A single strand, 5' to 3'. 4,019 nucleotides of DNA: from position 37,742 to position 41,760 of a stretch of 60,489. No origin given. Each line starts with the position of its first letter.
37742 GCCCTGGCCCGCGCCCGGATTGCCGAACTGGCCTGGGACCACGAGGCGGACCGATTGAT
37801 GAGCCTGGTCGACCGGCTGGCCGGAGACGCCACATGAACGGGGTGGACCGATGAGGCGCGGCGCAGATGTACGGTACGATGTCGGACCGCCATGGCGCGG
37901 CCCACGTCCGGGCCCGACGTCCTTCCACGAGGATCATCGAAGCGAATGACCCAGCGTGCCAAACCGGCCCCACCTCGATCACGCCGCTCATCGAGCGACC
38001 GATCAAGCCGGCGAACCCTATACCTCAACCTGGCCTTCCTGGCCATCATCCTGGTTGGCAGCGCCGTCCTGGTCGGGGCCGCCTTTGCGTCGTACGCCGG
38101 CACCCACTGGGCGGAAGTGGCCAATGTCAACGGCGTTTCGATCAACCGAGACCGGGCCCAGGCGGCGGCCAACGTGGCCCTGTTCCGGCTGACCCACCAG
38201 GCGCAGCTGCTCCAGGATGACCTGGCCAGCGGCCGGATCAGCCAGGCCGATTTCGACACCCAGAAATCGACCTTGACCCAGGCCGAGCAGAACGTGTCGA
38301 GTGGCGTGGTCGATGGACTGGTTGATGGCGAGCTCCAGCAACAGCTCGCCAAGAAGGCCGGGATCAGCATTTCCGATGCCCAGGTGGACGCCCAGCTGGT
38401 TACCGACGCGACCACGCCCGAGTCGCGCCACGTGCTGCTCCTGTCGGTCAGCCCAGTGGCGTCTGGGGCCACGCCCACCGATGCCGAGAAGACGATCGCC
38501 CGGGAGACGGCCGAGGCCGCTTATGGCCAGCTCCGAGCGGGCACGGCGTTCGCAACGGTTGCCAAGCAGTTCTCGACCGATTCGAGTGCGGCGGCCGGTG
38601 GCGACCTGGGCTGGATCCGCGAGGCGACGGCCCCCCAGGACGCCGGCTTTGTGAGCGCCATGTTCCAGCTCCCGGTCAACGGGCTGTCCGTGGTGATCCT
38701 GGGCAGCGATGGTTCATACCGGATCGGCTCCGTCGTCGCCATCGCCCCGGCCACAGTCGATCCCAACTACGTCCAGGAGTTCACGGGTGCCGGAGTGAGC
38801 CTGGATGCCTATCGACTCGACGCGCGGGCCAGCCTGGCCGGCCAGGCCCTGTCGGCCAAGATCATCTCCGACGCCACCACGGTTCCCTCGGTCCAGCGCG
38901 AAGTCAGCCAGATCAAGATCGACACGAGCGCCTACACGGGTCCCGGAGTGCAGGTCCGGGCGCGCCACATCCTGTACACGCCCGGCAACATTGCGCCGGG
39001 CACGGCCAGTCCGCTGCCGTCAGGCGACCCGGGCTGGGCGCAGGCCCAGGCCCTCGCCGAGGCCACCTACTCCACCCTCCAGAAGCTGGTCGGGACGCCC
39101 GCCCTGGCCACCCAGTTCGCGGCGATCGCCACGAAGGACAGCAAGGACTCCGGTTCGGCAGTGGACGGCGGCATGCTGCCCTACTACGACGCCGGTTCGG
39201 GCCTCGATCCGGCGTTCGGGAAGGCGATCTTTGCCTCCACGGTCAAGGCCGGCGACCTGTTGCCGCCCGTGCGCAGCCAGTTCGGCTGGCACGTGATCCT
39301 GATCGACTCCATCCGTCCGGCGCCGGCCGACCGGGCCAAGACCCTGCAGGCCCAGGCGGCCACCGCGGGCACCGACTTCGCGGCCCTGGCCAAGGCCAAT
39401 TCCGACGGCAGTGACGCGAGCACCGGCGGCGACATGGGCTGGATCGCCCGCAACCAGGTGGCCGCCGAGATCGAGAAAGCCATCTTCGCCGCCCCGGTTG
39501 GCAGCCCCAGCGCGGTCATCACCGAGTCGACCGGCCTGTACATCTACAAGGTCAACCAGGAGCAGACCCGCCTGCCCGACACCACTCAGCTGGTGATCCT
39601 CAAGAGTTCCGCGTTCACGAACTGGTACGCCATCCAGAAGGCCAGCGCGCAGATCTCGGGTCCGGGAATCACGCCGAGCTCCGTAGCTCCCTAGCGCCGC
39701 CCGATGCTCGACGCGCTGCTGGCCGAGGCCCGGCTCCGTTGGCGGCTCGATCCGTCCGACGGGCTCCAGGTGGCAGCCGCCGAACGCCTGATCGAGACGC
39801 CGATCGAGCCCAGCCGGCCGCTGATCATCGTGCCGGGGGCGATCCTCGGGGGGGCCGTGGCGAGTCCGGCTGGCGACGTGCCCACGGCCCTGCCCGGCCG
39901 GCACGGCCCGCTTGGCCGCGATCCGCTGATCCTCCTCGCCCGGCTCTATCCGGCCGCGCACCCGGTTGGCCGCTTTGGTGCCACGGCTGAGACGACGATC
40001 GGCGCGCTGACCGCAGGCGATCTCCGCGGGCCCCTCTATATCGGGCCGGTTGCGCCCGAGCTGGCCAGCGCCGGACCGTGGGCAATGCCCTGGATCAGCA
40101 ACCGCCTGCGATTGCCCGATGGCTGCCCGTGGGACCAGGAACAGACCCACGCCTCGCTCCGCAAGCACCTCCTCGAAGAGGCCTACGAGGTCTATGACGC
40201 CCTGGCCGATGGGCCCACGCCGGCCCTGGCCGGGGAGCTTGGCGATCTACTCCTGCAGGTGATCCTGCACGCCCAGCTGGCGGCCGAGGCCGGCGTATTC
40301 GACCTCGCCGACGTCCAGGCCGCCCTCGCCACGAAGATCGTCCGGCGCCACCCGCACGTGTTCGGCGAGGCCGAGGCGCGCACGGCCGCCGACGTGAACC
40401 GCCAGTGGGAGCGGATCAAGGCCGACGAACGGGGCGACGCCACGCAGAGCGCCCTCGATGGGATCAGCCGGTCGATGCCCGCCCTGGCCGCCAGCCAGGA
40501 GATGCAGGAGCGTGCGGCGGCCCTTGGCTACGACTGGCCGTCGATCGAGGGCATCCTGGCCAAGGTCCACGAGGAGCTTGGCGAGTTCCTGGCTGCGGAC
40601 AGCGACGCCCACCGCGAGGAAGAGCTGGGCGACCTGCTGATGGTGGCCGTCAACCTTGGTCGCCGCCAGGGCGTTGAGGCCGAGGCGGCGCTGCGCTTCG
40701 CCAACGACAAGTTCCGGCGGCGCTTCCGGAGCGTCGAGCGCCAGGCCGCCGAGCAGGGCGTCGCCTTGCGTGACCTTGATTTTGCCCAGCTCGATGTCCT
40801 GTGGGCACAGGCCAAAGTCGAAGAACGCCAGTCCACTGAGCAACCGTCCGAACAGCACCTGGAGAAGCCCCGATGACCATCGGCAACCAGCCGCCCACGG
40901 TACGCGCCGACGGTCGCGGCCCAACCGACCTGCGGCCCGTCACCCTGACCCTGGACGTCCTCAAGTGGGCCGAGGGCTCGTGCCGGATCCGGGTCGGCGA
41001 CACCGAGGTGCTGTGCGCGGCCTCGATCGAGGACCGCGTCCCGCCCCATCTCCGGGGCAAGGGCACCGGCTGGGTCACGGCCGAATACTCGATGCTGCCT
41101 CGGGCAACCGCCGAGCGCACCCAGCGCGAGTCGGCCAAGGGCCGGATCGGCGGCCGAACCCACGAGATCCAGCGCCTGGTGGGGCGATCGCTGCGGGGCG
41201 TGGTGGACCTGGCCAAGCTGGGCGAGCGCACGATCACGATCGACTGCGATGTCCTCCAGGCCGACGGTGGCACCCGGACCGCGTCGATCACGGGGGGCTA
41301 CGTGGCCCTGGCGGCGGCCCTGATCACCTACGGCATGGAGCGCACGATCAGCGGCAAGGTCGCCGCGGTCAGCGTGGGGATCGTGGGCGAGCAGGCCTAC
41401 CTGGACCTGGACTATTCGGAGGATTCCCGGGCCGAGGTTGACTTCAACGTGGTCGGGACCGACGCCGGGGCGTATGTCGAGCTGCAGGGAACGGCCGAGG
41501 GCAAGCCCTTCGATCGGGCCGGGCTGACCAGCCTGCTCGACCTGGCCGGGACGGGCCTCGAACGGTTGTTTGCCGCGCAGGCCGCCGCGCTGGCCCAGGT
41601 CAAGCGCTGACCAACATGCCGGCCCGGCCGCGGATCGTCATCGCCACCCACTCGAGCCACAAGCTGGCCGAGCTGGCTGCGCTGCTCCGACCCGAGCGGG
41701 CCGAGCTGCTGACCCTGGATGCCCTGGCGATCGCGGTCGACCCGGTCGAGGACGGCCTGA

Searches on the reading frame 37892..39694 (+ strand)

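Call 50: search_protein_families(library=pfam, proteins=[window:37892-39694:+], max_evalue=0.00001)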
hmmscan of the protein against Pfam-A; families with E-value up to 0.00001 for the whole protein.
window:37892-39694:+ (600 aa): 4 families
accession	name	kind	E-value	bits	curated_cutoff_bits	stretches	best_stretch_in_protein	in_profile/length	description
PF13616.12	Rotamase_3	-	1.2e-40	139.1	22.5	3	482-557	40-115/116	PPIC-type PPIASE domain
PF00639.27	Rotamase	-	3.2e-40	137.4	21.7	3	479-555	19-96/97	PPIC-type PPIASE domain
PF13145.12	Rotamase_2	-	4.6e-19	69.8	27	1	407-478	49-115/121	PPIC-type PPIASE domain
PF13624.11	SurA_N_3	-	2.1e-07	31.3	27.2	1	47-171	16-119/162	SurA-like N-terminal domain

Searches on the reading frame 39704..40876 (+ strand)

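Call 50: search_protein_families(library=pfam, proteins=[window:39704-40876:+], max_evalue=0.00001)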
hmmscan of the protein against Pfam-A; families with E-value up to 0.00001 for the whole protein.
window:39704-40876:+ (390 aa): 2 families
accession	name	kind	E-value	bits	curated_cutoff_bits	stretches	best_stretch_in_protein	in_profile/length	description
PF03819.22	MazG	-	2.1e-29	102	22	1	147-220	1-74/74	MazG nucleotide pyrophosphohydrolase domain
PF01503.22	PRA-PH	-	1.4e-08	35.5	21.3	0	284-331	30-80/86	Phosphoribosyl-ATP pyrophosphohydrolase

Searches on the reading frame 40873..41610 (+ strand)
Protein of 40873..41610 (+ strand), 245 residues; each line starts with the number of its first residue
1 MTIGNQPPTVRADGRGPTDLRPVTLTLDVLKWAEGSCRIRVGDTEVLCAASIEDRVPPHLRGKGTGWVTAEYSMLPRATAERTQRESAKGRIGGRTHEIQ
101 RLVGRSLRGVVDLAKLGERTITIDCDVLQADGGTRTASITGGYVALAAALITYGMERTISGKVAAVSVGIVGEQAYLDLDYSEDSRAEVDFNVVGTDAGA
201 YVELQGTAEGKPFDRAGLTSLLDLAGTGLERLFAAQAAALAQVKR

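Call 50: search_protein_families(library=pfam, proteins=[window:40873-41610:+], max_evalue=0.00001)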
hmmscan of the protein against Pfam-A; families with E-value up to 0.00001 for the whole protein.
window:40873-41610:+ (245 aa): 2 families
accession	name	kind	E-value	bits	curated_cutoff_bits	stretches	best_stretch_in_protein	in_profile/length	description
PF01138.27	RNase_PH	-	4.9e-27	95.3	25.5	1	20-150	2-128/130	3' exoribonuclease family, domain 1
PF03725.20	RNase_PH_C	-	3.8e-07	30.4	20.8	1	163-225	3-64/67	3' exoribonuclease family, domain 2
